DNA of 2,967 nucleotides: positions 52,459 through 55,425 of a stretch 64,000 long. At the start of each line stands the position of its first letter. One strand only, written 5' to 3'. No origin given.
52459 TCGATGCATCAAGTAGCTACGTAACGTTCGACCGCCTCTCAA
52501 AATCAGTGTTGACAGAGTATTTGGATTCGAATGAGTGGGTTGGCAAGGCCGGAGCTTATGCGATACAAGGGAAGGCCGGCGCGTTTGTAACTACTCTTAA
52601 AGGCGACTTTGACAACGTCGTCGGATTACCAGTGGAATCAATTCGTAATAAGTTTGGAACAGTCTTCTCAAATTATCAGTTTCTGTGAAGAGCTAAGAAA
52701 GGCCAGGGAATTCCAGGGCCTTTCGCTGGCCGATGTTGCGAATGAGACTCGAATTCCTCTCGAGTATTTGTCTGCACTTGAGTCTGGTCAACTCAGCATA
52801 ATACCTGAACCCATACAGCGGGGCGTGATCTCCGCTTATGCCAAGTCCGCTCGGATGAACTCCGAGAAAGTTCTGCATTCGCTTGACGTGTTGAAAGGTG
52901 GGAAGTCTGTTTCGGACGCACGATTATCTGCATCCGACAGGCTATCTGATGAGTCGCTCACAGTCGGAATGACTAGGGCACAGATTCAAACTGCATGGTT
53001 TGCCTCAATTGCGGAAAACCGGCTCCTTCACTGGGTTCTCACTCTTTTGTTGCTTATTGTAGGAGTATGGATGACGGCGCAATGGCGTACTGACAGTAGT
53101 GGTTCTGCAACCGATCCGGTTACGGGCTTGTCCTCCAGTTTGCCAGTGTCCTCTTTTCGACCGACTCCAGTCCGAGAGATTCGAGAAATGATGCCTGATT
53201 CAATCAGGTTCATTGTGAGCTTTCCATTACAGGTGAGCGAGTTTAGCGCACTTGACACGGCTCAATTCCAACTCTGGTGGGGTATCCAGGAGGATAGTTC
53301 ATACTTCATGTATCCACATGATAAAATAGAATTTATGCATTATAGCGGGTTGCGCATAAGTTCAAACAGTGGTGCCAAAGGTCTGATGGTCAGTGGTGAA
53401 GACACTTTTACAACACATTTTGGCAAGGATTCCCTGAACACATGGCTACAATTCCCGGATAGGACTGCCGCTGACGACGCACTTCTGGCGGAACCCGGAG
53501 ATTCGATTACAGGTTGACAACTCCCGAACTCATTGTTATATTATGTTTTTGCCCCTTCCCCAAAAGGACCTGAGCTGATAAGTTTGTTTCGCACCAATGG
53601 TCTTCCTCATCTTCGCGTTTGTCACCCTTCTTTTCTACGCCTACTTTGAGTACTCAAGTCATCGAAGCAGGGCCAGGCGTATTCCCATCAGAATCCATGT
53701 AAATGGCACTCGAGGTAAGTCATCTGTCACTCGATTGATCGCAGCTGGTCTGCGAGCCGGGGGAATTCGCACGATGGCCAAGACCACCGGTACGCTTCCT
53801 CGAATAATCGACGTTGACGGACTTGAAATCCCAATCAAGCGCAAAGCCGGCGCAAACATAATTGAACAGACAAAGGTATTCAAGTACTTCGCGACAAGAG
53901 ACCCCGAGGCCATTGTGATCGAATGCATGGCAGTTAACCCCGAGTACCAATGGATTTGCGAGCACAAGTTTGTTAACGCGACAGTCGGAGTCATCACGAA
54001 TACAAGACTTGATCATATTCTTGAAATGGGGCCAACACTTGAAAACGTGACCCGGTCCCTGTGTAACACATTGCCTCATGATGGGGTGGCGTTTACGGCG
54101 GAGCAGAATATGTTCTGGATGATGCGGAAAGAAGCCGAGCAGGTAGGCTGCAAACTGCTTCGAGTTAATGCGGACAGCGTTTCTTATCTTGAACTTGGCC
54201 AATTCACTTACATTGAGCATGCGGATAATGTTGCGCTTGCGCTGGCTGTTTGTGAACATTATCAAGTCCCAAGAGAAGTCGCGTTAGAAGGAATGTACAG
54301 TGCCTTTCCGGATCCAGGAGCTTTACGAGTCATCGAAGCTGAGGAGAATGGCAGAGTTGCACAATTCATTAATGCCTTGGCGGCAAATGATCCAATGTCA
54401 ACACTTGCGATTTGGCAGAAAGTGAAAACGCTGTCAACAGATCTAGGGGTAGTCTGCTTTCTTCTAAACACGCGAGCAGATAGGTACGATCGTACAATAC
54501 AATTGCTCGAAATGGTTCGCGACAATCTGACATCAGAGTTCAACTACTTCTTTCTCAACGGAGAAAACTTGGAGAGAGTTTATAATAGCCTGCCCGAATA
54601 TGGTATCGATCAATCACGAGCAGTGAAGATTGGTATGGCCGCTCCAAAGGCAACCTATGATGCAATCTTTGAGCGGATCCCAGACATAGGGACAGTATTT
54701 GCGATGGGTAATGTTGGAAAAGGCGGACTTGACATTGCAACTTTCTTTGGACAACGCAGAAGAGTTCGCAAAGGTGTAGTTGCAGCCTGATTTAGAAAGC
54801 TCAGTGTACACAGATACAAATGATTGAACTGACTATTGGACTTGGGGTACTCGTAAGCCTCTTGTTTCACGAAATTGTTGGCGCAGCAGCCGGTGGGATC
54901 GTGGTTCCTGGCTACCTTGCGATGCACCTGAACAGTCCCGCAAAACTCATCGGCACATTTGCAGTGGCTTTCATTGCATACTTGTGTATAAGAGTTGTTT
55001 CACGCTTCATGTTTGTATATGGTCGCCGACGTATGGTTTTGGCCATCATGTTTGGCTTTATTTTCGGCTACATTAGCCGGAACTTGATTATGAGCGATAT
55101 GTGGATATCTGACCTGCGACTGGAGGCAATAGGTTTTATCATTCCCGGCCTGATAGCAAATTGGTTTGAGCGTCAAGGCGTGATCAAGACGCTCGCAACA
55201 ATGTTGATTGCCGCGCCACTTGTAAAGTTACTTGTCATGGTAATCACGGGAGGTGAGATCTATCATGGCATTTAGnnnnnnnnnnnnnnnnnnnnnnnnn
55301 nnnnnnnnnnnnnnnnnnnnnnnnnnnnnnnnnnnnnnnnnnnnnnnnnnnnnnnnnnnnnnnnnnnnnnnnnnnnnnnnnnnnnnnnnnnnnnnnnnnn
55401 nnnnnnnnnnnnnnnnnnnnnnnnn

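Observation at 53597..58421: Poly-gamma-glutamate locus with canonical pgsB/pgsC but a non-CapA third gene and two secreted accessory proteins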

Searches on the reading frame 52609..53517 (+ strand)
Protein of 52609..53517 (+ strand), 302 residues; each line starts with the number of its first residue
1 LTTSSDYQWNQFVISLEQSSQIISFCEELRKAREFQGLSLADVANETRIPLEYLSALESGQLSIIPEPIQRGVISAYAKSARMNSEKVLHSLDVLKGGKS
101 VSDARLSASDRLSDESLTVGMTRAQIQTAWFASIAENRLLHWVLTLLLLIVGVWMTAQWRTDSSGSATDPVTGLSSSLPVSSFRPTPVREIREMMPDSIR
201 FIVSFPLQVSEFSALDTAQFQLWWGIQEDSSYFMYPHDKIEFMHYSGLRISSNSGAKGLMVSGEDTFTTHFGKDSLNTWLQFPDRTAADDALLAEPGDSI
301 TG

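Call 43: search_protein_families(library=pfam, proteins=[window:52609-53517:+], max_evalue=0.001)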
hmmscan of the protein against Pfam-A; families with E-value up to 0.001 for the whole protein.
window:52609-53517:+ (302 aa): 3 families
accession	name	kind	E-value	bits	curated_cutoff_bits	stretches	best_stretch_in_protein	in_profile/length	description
PF13413.12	HTH_25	-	4.4e-15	55.7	24.6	1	29-86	2-60/62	Helix-turn-helix domain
PF12844.13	HTH_19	-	1.4e-05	25.4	30.2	1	28-65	3-39/64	Helix-turn-helix domain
PF13560.12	HTH_31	-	0.00038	21.2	27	1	27-69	4-46/64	Helix-turn-helix domain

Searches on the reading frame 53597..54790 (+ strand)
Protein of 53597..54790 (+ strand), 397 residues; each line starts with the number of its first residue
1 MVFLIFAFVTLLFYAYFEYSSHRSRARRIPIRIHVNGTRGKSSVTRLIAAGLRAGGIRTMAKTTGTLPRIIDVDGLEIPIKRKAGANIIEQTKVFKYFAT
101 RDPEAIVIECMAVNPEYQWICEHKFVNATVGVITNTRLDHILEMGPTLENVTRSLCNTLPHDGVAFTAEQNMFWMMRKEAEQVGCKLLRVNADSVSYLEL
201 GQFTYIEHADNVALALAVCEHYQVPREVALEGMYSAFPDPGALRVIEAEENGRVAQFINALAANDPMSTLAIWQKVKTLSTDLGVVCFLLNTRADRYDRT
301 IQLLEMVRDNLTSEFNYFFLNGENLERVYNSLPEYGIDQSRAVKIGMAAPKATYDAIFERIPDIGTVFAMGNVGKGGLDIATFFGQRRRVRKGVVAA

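Call 3: search_protein_families(library=ncbifam, proteins=[window:53597-54790:+], max_evalue=0.01)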
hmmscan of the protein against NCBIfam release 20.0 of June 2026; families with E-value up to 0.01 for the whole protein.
window:53597-54790:+ (397 aa): 11 families
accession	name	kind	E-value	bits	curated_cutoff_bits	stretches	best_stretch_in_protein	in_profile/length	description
TIGR04012.1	poly_gGlu_PgsB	equivalog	2.3e-119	398.5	222.7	1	4-383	3-379/380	poly-gamma-glutamate synthase PgsB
TIGR01499.1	folC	subfamily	3.8e-06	26.5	162.65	0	32-59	20-47/400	bifunctional protein FolC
NF047860.1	Tet-DihydfolSynFolCMyb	equivalog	7.6e-06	25.1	700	0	32-69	65-102/468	bifunctional tetrahydrofolate synthase/dihydrofolate synthase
NF008896.0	PRK11929.1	equivalog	0.00088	17.2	1023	1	33-221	115-298/965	bifunctional UDP-N-acetylmuramoyl-L-alanyl-D-glutamate--2,6-diaminopimelate ligase MurE/UDP-N-acetylmuramoyl-tripeptide--D-alanyl-D-alanine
NF008101.0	PRK10846.1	equivalog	0.00099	18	360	0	125-199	158-232/422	bifunctional tetrahydrofolate synthase/dihydrofolate synthase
TIGR01087.1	murD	equivalog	0.0015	17.7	211.95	0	33-60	107-134/441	UDP-N-acetylmuramoyl-L-alanine--D-glutamate ligase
TIGR01085.1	murE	subfamily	0.0016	17.4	257.3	1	33-150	88-199/472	UDP-N-acetylmuramyl-tripeptide synthetase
NF001126.0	PRK00139.1-4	equivalog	0.0016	17.1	373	1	33-144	107-209/486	UDP-N-acetylmuramoyl-L-alanyl-D-glutamate--2,6-diaminopimelate ligase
NF053648.1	pMurE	equivalog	0.0017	17.2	600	1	31-154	99-215/464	pseudomurein biosynthesis peptide ligase pMurE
TIGR02068.2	cya_phycin_syn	equivalog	0.0047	15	850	0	25-64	475-513/862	cyanophycin synthetase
NF001124.0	PRK00139.1-2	equivalog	0.0071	15.1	476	0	33-195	112-270/500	UDP-N-acetylmuramoyl-L-alanyl-D-glutamate--2,6-diaminopimelate ligase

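Call 4: search_protein_families(library=pfam, proteins=[window:53597-54790:+], max_evalue=0.1)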
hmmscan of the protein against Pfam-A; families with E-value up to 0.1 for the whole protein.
window:53597-54790:+ (397 aa): 1 family
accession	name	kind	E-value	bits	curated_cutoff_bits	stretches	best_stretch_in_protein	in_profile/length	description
PF08245.18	Mur_ligase_M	-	6e-09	36.6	24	1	35-212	1-168/200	Mur ligase middle domain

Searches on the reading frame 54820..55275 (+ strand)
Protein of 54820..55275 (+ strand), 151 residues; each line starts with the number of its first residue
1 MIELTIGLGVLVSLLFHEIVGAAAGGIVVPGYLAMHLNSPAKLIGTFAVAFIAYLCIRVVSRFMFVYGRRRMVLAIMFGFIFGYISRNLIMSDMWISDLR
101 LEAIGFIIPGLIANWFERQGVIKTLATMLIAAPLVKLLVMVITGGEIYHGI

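Call 3: search_protein_families(library=ncbifam, proteins=[window:54820-55275:+], max_evalue=0.01)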
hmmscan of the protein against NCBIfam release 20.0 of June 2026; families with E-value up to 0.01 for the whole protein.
window:54820-55275:+ (151 aa): 2 families
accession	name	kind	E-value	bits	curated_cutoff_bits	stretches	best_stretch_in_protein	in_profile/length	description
TIGR04011.1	poly_gGlu_PgsC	equivalog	3.4e-37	127.7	96.45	1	6-135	1-131/132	poly-gamma-glutamate biosynthesis protein PgsC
NF045684.1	tet_MFS_65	exception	0.006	15.8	800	1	7-96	11-90/383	tetracycline efflux MFS transporter Tet(65)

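Call 4: search_protein_families(library=pfam, proteins=[window:54820-55275:+], max_evalue=0.1)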
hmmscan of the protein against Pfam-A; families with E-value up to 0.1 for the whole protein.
window:54820-55275:+ (151 aa): 2 families
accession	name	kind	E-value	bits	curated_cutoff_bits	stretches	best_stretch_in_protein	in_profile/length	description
PF14102.11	Caps_synth_CapC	-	1.8e-34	119.2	27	1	8-125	1-119/119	Capsule biosynthesis CapC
PF11045.13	YbjM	-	0.02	15.6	25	1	80-142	15-81/117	Putative inner membrane protein of Enterobacteriaceae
